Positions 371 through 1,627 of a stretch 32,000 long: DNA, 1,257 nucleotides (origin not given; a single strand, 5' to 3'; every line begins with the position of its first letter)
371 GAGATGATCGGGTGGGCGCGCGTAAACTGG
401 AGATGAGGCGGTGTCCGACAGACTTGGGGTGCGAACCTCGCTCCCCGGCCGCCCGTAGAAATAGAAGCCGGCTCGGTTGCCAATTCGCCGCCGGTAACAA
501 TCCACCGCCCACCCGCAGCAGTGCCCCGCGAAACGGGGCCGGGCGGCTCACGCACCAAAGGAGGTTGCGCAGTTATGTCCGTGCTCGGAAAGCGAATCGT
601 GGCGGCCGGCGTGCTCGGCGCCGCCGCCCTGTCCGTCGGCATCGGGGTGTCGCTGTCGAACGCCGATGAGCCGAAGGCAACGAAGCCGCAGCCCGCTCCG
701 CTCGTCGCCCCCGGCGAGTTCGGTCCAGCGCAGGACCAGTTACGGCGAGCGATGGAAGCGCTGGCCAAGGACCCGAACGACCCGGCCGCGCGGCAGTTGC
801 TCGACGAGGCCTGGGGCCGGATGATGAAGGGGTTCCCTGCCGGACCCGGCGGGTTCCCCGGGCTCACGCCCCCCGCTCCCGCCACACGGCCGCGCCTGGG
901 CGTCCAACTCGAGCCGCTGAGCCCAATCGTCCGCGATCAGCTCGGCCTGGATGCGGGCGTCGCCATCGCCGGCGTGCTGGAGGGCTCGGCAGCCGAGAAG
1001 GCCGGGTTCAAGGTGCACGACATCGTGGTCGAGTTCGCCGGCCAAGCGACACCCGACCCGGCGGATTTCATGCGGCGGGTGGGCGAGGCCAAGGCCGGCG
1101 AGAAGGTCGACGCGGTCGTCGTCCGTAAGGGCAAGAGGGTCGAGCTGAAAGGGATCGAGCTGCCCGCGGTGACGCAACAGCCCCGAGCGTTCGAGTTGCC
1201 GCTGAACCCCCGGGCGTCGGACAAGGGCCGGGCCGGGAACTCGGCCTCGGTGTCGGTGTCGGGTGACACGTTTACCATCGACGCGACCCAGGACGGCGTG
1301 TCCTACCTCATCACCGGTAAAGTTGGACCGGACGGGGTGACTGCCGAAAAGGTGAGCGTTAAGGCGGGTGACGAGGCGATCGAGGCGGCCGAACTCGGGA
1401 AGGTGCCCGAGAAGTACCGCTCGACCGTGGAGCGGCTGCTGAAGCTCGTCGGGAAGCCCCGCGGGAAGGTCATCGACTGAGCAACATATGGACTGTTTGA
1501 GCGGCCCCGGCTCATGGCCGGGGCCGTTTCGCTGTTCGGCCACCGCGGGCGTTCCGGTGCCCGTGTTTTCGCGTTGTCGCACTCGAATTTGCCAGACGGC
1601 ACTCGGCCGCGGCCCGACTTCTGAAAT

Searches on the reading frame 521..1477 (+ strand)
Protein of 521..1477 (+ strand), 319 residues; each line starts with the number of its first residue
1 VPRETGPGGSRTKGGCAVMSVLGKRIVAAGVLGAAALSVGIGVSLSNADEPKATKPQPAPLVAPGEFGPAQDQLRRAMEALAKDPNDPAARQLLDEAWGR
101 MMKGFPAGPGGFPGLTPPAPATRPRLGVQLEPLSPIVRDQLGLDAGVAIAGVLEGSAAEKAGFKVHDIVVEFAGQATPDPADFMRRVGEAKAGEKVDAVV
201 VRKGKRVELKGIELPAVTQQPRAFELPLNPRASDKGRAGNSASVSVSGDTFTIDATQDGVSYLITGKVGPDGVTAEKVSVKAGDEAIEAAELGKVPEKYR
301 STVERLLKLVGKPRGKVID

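Call 12: search_protein_families(library=pfam, proteins=[window:521-1477:+], max_evalue=0.001)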
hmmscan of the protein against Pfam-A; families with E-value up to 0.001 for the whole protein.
window:521-1477:+ (319 aa): 2 families
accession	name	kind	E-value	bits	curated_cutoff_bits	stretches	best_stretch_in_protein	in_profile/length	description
PF13180.12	PDZ_2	-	3.9e-10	40.3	27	1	124-209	1-76/80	PDZ domain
PF17820.7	PDZ_6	-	4.3e-05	23.6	27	1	149-200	2-52/54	PDZ domain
